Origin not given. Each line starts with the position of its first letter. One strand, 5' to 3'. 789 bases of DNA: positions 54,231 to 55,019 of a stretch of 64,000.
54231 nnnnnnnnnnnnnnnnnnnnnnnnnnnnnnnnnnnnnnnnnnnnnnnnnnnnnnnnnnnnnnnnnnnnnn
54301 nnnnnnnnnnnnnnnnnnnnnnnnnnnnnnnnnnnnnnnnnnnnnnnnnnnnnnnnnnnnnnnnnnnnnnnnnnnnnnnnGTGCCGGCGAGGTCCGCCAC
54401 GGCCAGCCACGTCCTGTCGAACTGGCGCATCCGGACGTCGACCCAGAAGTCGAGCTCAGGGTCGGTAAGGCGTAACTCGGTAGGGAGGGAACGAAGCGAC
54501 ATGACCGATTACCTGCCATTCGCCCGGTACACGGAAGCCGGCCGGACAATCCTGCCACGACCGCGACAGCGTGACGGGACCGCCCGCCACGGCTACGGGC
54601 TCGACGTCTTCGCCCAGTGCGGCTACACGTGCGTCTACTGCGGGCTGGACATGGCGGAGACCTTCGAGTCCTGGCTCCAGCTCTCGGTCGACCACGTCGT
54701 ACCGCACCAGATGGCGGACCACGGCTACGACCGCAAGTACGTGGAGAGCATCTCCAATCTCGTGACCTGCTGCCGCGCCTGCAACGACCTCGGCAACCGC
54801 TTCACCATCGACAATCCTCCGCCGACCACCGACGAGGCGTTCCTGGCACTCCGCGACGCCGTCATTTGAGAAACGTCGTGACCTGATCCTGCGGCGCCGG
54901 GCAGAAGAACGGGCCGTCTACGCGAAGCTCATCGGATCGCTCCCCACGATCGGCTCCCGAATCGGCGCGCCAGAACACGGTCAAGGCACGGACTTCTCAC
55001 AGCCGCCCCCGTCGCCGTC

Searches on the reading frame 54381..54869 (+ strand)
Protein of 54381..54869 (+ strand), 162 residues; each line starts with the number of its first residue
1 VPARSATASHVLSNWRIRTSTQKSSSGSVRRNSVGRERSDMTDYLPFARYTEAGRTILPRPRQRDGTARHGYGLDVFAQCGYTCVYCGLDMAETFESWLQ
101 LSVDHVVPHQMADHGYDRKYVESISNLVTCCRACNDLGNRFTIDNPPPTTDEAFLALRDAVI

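Call 81: search_protein_families(library=pfam, proteins=[window:54381-54869:+], max_evalue=0.001)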
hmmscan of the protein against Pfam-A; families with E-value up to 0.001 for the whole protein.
window:54381-54869:+ (162 aa): 2 families
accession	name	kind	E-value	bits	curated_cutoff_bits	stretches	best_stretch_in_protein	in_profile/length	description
PF01844.29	HNH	-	4.3e-06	27.2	21.4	1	84-136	1-42/47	HNH endonuclease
PF14279.12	HNH_5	-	0.00069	19.9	27.5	0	84-136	1-41/56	HNH endonuclease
